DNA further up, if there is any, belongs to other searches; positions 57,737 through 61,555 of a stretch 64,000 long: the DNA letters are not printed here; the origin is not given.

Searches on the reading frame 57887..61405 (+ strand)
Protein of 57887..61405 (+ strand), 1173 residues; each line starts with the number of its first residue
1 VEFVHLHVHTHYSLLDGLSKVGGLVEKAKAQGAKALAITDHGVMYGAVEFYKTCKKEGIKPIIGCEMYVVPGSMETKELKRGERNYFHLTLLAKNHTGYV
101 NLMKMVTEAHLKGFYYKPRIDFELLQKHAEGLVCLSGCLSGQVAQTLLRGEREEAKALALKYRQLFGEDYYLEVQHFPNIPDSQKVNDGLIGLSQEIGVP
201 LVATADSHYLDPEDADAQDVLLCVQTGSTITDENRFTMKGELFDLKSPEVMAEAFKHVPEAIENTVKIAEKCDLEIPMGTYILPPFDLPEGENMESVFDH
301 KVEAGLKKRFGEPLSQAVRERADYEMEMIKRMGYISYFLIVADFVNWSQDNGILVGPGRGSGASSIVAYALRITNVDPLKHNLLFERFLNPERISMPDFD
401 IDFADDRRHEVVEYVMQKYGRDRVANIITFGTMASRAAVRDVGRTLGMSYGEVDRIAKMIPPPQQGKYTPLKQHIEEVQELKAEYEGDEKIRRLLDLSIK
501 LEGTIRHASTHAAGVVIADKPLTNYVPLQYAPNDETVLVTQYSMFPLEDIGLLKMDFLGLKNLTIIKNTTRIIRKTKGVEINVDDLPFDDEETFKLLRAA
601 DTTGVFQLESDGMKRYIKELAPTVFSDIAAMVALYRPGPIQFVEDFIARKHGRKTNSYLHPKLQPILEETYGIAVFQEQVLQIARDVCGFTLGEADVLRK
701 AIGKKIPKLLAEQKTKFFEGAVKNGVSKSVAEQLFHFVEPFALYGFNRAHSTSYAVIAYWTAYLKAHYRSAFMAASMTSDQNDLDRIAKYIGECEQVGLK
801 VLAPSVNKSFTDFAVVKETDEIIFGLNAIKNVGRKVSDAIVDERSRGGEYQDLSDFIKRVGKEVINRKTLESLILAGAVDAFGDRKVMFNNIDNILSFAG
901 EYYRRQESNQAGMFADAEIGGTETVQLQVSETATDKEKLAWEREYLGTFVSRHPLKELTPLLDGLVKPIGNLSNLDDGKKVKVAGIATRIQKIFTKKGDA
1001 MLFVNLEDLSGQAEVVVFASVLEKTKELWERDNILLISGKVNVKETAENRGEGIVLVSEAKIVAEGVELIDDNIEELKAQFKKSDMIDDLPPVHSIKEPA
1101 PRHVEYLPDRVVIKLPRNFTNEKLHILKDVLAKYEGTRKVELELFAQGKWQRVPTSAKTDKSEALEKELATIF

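Call 61: search_protein_families(library=pfam, proteins=[window:57887-61405:+], max_evalue=0.00001)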
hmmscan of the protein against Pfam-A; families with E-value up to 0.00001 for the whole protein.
window:57887-61405:+ (1173 aa): 5 families
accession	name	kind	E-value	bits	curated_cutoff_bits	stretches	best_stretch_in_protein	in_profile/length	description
PF07733.18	DNA_pol3_alpha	-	4.3e-104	348.2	23.9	1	298-559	3-260/260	Bacterial DNA polymerase III alpha NTPase domain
PF17657.6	DNA_pol3_finger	-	1.3e-61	207.2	22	1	562-725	1-166/166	Bacterial DNA polymerase III alpha subunit finger domain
PF02811.25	PHP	-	2.3e-59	200.9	26.4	1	5-175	1-162/164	PHP domain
PF14579.12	HHH_6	-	3.9e-26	91.5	25.6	1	798-885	1-87/90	Helix-hairpin-helix motif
PF01336.31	tRNA_anti-codon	-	1.7e-09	37.9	27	1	981-1068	1-73/75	OB-fold nucleic acid binding domain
